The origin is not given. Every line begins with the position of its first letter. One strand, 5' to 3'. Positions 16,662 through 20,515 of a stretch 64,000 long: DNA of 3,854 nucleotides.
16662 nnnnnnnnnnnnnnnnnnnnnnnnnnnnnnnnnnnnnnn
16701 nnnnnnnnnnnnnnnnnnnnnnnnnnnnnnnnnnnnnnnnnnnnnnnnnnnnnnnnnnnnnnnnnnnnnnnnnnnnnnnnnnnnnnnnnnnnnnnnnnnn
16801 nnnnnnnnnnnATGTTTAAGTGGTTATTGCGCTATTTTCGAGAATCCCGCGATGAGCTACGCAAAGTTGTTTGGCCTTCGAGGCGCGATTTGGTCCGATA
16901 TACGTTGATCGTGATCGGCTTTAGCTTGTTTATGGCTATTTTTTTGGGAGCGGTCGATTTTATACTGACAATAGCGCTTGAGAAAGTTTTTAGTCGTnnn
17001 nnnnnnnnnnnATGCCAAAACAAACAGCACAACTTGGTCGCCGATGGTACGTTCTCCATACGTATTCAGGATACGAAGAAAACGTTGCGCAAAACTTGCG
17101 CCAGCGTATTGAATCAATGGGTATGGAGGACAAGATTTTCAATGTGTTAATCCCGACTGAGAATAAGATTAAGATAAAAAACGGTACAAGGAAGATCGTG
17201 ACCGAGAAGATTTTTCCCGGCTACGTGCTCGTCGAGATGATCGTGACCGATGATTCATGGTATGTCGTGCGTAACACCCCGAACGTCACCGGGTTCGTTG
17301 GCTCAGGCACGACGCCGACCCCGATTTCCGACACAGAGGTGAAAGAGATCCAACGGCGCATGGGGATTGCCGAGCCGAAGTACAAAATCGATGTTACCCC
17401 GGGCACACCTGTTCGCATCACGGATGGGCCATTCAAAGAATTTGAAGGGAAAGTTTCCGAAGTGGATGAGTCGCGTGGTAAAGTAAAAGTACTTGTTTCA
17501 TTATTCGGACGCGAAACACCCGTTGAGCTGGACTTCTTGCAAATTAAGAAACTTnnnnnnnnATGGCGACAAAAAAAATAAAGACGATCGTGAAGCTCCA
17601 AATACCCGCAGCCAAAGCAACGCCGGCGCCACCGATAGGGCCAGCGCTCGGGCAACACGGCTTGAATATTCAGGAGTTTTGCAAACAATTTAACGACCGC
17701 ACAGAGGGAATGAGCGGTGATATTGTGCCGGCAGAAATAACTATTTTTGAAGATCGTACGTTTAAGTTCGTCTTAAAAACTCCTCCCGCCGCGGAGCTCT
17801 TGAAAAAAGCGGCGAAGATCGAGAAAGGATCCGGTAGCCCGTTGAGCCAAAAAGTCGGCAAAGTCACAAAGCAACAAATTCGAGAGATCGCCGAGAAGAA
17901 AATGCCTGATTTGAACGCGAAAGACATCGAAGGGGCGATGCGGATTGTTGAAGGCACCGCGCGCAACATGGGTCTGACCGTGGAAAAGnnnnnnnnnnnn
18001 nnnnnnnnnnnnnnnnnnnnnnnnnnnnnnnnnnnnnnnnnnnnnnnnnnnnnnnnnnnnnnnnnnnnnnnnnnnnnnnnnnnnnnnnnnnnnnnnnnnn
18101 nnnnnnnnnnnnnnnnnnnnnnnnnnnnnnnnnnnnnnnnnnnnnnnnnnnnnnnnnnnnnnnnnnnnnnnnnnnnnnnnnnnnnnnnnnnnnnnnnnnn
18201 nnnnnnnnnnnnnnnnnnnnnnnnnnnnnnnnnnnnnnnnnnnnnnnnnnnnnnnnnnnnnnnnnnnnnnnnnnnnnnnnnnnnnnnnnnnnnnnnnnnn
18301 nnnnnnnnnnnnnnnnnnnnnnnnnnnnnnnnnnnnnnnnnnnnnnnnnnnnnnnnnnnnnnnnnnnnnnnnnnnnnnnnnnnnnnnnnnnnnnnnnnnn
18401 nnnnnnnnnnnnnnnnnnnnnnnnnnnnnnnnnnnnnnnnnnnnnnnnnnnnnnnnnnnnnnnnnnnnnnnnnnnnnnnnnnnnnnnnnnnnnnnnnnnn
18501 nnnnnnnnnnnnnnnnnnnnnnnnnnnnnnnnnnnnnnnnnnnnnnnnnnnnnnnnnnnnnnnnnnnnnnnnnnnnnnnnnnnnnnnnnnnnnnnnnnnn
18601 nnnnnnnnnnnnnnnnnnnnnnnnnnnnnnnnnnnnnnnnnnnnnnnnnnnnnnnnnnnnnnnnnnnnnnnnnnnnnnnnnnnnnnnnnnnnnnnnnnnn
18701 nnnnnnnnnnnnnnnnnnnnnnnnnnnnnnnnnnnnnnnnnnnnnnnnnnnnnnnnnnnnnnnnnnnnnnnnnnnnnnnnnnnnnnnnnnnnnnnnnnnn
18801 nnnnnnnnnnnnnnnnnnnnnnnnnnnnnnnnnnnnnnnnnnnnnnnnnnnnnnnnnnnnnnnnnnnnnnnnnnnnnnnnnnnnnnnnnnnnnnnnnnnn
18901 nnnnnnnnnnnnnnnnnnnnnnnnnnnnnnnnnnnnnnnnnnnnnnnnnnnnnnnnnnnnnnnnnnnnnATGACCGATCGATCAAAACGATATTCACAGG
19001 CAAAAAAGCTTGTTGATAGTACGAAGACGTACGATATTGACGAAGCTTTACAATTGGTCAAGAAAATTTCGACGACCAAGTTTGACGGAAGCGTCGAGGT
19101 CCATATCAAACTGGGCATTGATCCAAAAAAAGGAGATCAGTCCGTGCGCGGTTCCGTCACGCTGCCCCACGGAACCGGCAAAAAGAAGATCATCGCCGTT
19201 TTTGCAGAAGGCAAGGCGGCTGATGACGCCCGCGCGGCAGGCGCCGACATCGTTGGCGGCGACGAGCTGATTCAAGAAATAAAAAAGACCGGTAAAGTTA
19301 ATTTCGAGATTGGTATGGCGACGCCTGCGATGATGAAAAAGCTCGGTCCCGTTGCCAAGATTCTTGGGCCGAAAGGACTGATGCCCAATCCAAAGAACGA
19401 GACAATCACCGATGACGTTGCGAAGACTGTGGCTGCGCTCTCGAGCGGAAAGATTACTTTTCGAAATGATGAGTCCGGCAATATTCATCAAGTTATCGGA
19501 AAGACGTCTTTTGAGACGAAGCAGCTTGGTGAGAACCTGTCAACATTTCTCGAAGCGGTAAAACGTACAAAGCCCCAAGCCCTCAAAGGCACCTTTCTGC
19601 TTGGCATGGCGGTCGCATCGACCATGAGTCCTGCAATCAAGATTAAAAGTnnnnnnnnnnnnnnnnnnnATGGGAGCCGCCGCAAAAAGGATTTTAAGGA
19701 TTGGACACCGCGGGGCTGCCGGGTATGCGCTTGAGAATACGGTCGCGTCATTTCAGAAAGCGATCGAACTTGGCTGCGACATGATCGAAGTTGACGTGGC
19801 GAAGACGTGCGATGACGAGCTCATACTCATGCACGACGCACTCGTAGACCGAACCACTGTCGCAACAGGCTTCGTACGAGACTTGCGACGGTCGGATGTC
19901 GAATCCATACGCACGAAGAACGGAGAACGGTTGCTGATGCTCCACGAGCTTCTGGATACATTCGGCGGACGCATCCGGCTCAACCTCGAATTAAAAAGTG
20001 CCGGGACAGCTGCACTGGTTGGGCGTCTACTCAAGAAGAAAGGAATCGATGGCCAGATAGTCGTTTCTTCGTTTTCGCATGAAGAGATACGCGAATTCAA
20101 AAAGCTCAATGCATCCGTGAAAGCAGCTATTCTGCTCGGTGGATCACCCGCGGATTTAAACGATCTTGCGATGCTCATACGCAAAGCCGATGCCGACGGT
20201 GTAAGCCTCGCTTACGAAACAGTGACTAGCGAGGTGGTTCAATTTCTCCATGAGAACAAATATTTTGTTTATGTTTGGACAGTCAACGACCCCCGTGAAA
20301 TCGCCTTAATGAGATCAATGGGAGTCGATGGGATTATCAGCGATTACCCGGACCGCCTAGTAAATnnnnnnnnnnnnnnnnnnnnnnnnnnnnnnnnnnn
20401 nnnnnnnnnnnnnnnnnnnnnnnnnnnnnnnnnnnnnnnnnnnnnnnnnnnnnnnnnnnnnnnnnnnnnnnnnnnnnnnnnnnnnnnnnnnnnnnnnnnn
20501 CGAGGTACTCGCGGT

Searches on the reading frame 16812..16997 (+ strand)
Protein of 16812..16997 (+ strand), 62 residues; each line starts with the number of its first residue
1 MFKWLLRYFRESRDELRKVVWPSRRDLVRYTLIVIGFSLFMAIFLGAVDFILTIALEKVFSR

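Call 3: search_protein_families(library=pfam, proteins=[window:16812-16997:+], max_evalue=0.1)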
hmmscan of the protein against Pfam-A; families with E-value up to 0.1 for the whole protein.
window:16812-16997:+ (62 aa): 1 family
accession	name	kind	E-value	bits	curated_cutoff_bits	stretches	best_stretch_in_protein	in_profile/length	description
PF00584.25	SecE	-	2.2e-21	76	22.7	1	7-59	2-54/55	SecE/Sec61-gamma subunits of protein translocation complex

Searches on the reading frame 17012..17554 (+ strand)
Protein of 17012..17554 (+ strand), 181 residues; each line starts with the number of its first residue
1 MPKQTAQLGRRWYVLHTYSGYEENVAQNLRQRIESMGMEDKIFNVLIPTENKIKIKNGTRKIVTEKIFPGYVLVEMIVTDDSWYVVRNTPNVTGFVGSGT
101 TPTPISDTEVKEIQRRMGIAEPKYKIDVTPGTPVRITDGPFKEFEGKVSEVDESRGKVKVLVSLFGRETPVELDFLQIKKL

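Call 3: search_protein_families(library=pfam, proteins=[window:17012-17554:+], max_evalue=0.1)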
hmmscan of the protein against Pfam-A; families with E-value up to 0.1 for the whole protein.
window:17012-17554:+ (181 aa): 4 families
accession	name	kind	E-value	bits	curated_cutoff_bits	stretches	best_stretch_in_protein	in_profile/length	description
PF02357.24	NusG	-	1.9e-32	112.1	22.2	1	11-114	2-93/93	Transcription termination factor nusG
PF00467.35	KOW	-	1.8e-06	28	22.3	1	134-160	5-29/32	KOW motif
PF03439.18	Spt5-NGN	-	0.024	15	22.4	0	13-96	3-71/84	Early transcription elongation factor of RNA pol II, NGN section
PF23290.1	KOW5_SPT5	-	0.09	12.8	27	0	131-157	3-29/46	Transcription elongation factor SPT5, fifth KOW domain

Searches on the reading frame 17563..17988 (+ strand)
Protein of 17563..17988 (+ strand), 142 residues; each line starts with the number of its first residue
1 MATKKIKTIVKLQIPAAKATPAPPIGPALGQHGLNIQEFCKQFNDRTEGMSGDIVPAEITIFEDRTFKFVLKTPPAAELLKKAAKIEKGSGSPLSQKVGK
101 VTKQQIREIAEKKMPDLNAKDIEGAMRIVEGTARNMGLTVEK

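Call 3: search_protein_families(library=pfam, proteins=[window:17563-17988:+], max_evalue=0.1)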
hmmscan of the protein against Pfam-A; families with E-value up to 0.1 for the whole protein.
window:17563-17988:+ (142 aa): 2 families
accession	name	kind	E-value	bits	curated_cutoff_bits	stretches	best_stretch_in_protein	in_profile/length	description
PF00298.24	Ribosomal_L11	-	6e-30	103.9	21.4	1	72-140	1-69/69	Ribosomal protein L11, RNA binding domain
PF03946.19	Ribosomal_L11_N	-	2.7e-27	94.7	32.9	1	10-67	1-58/58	Ribosomal protein L11, N-terminal domain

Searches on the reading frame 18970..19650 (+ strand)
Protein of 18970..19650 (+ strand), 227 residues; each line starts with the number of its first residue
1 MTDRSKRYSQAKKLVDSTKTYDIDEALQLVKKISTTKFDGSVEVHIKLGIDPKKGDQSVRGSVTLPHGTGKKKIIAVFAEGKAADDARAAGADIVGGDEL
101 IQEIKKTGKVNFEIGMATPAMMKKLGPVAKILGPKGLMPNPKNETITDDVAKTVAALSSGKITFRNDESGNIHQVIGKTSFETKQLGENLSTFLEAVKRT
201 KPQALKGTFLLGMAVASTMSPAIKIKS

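Call 3: search_protein_families(library=pfam, proteins=[window:18970-19650:+], max_evalue=0.1)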
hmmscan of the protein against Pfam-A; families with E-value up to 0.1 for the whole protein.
window:18970-19650:+ (227 aa): 1 family
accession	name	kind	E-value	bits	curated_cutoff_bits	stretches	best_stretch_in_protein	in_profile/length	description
PF00687.26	Ribosomal_L1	-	5.3e-56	189.8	32.2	1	30-221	1-198/198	Ribosomal protein L1p/L10e family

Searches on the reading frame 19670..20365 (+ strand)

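Call 3: search_protein_families(library=pfam, proteins=[window:19670-20365:+], max_evalue=0.1)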
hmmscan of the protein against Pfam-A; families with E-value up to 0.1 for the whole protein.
window:19670-20365:+ (232 aa): 3 families
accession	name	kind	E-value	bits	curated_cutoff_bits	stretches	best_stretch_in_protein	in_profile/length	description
PF03009.23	GDPD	-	1.1e-41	144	23.6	1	13-228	1-243/244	Glycerophosphoryl diester phosphodiesterase family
PF13653.12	GDPD_2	-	2.3e-08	34.7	27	1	200-228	2-30/30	Glycerophosphoryl diester phosphodiesterase family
PF21506.2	Knl-2-like_dom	-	0.039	14.2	27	0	116-131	29-44/54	Kinetochore null protein 2-like domain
